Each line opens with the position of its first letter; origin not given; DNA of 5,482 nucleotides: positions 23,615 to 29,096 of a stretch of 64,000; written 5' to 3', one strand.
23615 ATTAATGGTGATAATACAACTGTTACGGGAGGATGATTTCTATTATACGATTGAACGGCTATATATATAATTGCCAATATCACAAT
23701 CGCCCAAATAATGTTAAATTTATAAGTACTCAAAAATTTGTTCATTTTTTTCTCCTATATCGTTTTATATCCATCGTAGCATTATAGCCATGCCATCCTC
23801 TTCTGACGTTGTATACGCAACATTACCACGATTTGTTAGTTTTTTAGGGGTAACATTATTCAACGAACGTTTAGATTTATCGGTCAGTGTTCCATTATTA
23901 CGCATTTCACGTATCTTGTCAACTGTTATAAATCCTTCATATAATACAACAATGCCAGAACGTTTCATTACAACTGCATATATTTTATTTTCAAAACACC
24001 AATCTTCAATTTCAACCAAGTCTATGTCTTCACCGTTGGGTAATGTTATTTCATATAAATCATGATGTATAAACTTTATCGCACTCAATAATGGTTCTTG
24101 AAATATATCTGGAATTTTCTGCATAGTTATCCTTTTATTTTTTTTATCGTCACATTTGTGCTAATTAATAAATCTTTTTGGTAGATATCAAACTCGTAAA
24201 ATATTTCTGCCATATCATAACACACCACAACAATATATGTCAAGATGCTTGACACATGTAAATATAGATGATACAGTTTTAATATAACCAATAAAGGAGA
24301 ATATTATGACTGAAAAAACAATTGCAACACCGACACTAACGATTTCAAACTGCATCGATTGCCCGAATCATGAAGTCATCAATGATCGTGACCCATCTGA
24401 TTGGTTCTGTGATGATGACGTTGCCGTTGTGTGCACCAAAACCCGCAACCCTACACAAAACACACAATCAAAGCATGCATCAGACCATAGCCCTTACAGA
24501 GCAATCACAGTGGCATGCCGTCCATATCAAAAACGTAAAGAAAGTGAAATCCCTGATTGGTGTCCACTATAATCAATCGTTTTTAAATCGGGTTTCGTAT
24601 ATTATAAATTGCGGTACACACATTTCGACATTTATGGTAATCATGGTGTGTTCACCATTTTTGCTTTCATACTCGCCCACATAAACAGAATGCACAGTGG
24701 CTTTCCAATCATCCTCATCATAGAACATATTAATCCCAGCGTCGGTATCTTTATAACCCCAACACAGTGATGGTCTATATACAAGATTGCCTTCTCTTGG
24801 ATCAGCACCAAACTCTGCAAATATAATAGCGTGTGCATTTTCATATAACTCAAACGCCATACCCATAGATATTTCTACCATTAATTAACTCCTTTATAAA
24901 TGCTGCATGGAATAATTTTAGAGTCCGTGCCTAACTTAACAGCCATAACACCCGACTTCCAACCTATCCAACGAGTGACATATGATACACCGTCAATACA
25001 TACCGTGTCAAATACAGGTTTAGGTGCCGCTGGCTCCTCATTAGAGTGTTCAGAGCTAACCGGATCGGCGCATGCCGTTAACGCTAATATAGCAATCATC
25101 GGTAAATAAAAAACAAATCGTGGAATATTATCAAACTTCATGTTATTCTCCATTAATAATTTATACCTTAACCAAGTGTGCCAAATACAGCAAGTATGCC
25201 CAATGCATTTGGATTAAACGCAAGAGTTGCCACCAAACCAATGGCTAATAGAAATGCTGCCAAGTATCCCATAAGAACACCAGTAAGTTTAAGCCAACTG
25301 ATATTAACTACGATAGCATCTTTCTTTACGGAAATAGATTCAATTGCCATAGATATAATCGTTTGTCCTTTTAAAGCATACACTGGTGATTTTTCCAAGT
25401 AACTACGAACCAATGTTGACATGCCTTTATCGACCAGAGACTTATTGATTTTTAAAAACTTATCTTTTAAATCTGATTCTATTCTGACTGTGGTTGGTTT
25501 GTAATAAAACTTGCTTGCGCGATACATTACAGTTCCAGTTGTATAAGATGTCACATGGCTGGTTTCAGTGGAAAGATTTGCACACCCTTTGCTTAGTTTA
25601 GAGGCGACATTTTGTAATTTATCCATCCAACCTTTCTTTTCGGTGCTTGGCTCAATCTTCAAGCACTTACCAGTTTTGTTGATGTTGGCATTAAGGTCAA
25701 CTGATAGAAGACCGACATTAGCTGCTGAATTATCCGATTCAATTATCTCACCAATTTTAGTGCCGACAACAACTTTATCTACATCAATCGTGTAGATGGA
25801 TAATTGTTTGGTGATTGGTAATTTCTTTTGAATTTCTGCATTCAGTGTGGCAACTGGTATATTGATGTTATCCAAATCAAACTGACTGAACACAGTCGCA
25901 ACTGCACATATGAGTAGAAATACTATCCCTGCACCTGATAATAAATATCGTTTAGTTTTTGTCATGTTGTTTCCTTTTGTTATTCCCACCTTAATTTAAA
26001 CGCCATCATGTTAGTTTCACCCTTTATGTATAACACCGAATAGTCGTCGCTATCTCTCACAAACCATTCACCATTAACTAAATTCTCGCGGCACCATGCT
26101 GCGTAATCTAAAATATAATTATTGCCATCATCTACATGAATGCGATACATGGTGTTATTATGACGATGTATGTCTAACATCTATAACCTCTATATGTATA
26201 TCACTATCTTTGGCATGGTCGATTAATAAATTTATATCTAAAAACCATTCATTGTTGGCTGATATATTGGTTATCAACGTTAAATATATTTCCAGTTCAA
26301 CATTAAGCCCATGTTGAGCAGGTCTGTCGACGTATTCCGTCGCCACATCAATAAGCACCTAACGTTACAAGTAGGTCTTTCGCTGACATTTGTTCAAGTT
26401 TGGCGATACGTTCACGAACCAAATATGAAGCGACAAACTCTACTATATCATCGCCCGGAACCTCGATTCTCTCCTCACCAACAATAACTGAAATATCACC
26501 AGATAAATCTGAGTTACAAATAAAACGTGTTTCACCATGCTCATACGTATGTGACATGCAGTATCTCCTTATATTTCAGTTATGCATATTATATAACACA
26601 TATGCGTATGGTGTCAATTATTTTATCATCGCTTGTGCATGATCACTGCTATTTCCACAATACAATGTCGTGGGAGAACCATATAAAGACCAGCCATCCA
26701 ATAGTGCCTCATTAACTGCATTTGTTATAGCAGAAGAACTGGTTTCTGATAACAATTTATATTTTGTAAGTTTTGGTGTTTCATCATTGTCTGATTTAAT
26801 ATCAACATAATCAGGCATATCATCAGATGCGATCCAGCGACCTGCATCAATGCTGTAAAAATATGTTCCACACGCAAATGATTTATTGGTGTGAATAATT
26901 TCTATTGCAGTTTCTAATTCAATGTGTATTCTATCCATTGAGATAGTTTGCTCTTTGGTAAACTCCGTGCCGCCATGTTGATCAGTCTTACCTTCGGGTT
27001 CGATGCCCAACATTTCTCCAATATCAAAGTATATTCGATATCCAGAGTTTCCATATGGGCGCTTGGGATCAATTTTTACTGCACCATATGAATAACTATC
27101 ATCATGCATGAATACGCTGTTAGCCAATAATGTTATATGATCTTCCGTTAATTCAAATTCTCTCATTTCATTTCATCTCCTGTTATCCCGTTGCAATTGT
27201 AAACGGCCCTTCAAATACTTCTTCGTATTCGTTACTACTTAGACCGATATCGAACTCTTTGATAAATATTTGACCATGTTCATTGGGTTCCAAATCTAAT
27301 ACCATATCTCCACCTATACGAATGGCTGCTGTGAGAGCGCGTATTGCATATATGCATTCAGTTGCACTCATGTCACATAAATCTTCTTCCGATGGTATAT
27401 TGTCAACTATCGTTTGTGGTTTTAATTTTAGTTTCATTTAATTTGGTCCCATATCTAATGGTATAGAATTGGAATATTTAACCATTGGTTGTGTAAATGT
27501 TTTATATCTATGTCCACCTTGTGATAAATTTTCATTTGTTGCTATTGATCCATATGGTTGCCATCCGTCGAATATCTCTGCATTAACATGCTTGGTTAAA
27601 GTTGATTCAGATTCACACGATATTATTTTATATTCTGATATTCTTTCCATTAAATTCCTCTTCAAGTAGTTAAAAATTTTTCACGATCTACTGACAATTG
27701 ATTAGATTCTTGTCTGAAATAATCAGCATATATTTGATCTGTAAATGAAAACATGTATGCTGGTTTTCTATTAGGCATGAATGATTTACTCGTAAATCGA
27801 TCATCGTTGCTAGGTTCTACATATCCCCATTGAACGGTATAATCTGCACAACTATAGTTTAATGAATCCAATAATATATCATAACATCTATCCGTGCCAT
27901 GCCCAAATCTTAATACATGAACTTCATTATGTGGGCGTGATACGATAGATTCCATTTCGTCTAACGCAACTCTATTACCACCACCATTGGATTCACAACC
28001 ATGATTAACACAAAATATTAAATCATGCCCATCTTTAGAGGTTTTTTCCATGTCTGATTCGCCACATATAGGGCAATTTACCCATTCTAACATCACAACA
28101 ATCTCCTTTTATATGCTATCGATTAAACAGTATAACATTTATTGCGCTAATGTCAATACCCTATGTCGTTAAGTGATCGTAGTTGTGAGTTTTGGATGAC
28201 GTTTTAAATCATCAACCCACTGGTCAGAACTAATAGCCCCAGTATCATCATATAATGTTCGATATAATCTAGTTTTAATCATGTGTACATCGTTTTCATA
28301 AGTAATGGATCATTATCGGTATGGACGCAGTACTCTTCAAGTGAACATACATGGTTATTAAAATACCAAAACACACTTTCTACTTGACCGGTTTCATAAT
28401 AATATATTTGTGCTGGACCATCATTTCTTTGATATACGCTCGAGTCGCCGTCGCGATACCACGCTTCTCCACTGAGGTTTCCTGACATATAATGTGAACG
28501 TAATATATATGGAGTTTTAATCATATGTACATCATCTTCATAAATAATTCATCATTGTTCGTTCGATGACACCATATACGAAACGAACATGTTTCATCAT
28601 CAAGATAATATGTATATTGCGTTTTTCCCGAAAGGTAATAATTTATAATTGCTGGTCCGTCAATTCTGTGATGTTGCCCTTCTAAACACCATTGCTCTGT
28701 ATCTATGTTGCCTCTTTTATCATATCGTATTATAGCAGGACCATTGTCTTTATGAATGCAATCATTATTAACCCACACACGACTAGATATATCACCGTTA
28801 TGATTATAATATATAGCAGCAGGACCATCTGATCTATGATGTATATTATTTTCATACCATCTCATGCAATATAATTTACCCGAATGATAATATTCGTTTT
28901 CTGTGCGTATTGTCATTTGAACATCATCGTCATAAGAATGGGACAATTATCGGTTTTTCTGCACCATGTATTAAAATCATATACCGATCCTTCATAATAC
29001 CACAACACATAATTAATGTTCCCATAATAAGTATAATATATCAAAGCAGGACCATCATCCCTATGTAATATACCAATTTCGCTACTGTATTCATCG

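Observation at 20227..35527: Expanded family of 11 small DGPA/WY-NG repeat proteins in two opposed arrays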

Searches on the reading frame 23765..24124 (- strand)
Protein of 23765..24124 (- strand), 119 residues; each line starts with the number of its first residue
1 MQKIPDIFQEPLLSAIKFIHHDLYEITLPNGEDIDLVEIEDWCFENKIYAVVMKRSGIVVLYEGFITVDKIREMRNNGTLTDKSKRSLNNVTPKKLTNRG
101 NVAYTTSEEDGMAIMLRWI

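Call 36: search_protein_families(library=pfam, proteins=[window:23765-24124:-], max_evalue=1)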
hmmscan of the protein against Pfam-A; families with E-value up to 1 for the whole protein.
window:23765-24124:- (119 aa): 1 family
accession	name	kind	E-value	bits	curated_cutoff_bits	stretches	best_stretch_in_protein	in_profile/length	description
PF09058.15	L27_1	-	0.17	12.2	29.7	1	1-30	29-57/59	L27_1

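Call 37: search_protein_families(library=phrogs, proteins=[window:23765-24124:-], max_evalue=0.1)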
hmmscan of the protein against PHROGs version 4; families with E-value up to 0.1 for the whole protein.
window:23765-24124:- (119 aa): 0 families

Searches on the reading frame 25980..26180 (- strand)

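Call 36: search_protein_families(library=pfam, proteins=[window:25980-26180:-], max_evalue=1)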
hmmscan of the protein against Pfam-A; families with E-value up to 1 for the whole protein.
window:25980-26180:- (66 aa): 1 family
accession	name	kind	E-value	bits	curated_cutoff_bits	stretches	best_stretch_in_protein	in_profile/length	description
PF22269.2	TagH_SH3-like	-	0.17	12.5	27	0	2-22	31-50/62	Teichoic acid transporter subunit TagH, SH3-like domain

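Call 37: search_protein_families(library=phrogs, proteins=[window:25980-26180:-], max_evalue=0.1)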
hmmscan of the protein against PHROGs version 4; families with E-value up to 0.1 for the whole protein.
window:25980-26180:- (66 aa): 0 families

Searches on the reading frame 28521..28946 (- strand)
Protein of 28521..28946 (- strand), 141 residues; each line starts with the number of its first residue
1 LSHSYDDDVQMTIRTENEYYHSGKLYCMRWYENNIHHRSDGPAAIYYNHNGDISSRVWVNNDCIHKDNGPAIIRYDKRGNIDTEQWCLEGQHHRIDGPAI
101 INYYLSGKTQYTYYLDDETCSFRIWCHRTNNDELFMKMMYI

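Call 3: search_protein_families(library=pfam, proteins=[window:28521-28946:-], max_evalue=1)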
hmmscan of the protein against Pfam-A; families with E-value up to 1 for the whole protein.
window:28521-28946:- (141 aa): 1 family
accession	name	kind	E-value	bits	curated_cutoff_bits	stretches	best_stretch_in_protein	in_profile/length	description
PF14285.11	DUF4367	-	0.86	10.5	22.1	0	100-135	70-104/110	Domain of unknown function (DUF4367)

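Call 4: search_protein_families(library=phrogs, proteins=[window:28521-28946:-], max_evalue=0.01)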
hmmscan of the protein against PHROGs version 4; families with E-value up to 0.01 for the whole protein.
window:28521-28946:- (141 aa): 0 families

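Call 24: predict_structure(alignment_id=A2)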
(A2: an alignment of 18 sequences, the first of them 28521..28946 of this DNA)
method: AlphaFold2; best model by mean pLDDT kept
length: 141 residues; sequences in the alignment: 18
mean_pLDDT: 93.0   pTM: 0.82
mean pLDDT of the five models: 93.0, 92.4, 92.2, 92.2, 91.7
residues with pLDDT >= 90: 120; 70-90: 12; 50-70: 9; < 50: 0
segments of 3 or more residues with pLDDT < 50: none
pLDDT, mean of each block of 10 residues (from residue 1): 62 88 92 91 96 97 96 97 98 98 97 98 98 96 83
secondary structure, 60 per line:
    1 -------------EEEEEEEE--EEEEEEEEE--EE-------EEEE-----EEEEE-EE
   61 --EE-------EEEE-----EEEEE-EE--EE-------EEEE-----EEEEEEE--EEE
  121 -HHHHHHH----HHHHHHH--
elements in order: E14-21 E24-32 E44-47 E53-57 E72-75 E81-85 E100-103 E109-115 E118-120 H122-128 H133-139

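Call 26: fold_search(model_id=the predicted structure, library=pdb)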
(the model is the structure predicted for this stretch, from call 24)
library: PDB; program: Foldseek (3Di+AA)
matches with E <= 10: 131; with E <= 0.001: 0
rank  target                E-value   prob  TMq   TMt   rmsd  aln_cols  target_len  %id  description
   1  5e9u_D                2.4e-03  0.96  0.26  0.11  13.1       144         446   11  Crystal structure of GtfA/B complex bound to UDP and GlcNAc (released 2016-03-02)
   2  1h3i_A                8.1e-03  1.00  0.41  0.22   7.5       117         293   18  Crystal structure of the Histone Methyltransferase SET7/9 (released 2002-11-11)
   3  7vfn_C                1.3e-02  0.92  0.27  0.10  11.9       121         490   11  Crystal structure of SdgB (SD peptide-binding form) (released 2021-11-24)
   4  7vfk_B                1.3e-02  0.91  0.27  0.09  11.6       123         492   11  Crystal structure of SdgB (ligand-free form) (released 2021-11-24)
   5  1mt6                  1.8e-02  1.00  0.42  0.23   3.9        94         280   18  Structure of histone H3 K4-specific methyltransferase SET7/9 with AdoHcy (released 2002-11-06)
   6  7vfm_C                1.8e-02  0.98  0.36  0.12   9.5       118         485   14  Crystal structure of SdgB (UDP and SD peptide-binding form) (released 2021-11-24)
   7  5e9t_B                2.1e-02  0.77  0.27  0.11  12.4       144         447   12  Crystal structure of GtfA/B complex (released 2016-03-02)
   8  4x7r_A                2.2e-02  0.99  0.27  0.09  12.2       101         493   11  Crystal structure of S. aureus TarM G117R mutant in complex with Fondaparinux, alpha-GlcNAc-glycerol and UDP (released 2015-02-25)
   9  7pq5                  2.4e-02  0.21  0.18  0.04  14.2       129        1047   19  Photorhabdus laumondii T6SS-associated Rhs protein carrying the Tre23 toxin domain (released 2021-12-01)
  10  4wac                  2.8e-02  0.99  0.27  0.09  12.2       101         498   11  Crystal Structure of TarM (released 2015-02-25)
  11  6lnw_A                3.7e-02  1.00  0.39  0.13   4.9        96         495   16  Crystal structure of accessory secretory protein 1,2 and 3 in Streptococcus pneumoniae (released 2020-02-26)
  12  6t69                  3.7e-02  0.99  0.38  0.28   4.8        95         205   14  Crystal structure of Toxoplasma gondii Morn1(V shape) (released 2020-11-18)
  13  1n6c                  3.7e-02  0.98  0.35  0.19   8.6       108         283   18  Structure of SET7/9 (released 2003-02-04)
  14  9g2f_A                3.7e-02  0.25  0.18  0.03  14.6       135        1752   11  Mouse Teneurin2 dimer variant A1B1 (released 2026-01-21)
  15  7qh9_DDD              4.0e-02  0.98  0.27  0.09  12.4       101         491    8  TarM(Se)_G117R-4RboP (released 2023-05-10)
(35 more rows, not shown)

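Call 27: search_solved_structures(query=A2, max_evalue=1, show_alignments=2)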
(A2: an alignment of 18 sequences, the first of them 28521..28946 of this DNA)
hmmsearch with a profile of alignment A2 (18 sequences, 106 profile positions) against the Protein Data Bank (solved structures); distinct sequences matched with E-value up to 1: 1.
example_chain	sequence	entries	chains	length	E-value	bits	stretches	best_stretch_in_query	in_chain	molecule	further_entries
4yhv_A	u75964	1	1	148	0.51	13.7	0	36-97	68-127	U4/U6 small nuclear ribonucleoprotein PRP3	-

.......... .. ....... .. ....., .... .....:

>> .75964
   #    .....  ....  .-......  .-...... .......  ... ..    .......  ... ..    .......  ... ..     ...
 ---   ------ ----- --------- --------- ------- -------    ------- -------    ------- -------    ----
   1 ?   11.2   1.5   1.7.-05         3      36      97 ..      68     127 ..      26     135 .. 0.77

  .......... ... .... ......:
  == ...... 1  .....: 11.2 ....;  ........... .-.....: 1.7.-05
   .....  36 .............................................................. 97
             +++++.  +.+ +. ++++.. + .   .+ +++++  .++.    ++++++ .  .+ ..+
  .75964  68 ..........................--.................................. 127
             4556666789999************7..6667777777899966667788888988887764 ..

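Call 30: fold_search(model_id=the predicted structure, library=viral)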
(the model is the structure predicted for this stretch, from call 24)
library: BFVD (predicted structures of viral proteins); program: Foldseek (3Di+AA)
matches with E <= 10: 473; with E <= 0.001: 117
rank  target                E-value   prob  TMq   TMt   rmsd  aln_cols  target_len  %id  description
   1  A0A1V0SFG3            3.3e-09  1.00  0.69  0.65   3.1       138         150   20  MORN repeat protein [Hokovirus HKV1]
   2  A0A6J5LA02            7.2e-08  1.00  0.35  0.30   9.6       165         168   22  Uncharacterized protein [uncultured Caudovirales phage]
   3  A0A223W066            1.5e-07  1.00  0.61  0.81   2.9       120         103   27  Uncharacterized protein [Agrobacterium phage Atu_ph07]
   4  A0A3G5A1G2            2.7e-07  1.00  0.55  0.59   8.1       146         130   21  MORN repeat-containing protein [Harvfovirus sp.]
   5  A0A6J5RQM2            3.7e-07  1.00  0.51  0.64   4.7       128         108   24  Uncharacterized protein [uncultured Caudovirales phage]
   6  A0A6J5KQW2            4.4e-07  1.00  0.46  0.44   7.8       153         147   22  Uncharacterized protein [uncultured Caudovirales phage]
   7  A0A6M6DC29            1.0e-06  1.00  0.61  0.49   3.1       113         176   26  (no name in the UniProt tables at hand)
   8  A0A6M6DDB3            1.0e-06  1.00  0.36  0.34   9.9       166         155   16  (no name in the UniProt tables at hand)
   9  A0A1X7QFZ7            1.6e-06  1.00  0.56  0.64   3.8       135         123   22  (no name in the UniProt tables at hand)
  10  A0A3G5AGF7            2.0e-06  1.00  0.49  0.47   4.4       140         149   15  MORN repeat-containing protein [Solumvirus sp.]
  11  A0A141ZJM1            2.2e-06  1.00  0.58  0.66   2.5       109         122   27  (no name in the UniProt tables at hand)
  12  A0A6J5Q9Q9            2.7e-06  1.00  0.34  0.35   9.8       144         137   23  Uncharacterized protein [uncultured Caudovirales phage]
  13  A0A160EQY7            3.1e-06  1.00  0.32  0.21  11.4       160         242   21  Uncharacterized protein [Powai lake megavirus]
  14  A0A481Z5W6            3.9e-06  1.00  0.35  0.28  11.7       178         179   15  MORN repeat protein [Pithovirus LCPAC104]
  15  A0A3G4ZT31            4.1e-06  1.00  0.49  0.25   6.7       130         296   20  MORN-repeat protein [Dasosvirus sp.]
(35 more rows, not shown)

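Call 33: search_dna_similar(query=window:28521-28916:-, collection=phages, mode=protein, max_evalue=0.001, max_rows=40)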
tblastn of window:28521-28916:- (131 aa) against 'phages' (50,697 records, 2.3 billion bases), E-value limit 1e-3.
Records with a match: 2; places in all: 2; records where one place covers at least 80% of the query: 0.
Best place of each record, by identity: <60% 2.
By first word of the organism name: Celeribacter 2.
By host as written in the record: Celeribacter sp. IMCC12053 2.
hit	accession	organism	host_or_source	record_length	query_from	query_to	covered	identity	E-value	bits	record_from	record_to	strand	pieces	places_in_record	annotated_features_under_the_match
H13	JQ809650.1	Celeribacter phage P12053L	Celeribacter sp. IMCC12053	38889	20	90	54%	36.6%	1e-4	45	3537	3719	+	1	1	hypothetical protein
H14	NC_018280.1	Celeribacter phage P12053L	Celeribacter sp. IMCC12053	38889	20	90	54%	36.6%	1e-4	45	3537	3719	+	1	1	hypothetical protein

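Call 40: search_protein_families(library=ncbifam, proteins=[window:28521-28916:-], max_evalue=0.01)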
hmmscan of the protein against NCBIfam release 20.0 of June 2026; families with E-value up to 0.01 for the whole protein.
window:28521-28916:- (131 aa): 0 families

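Call 49: search_protein_families(library=padloc, proteins=[window:28521-28946:-], max_evalue=0.1)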
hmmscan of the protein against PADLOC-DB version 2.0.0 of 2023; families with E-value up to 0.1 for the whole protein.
window:28521-28946:- (141 aa): 0 families
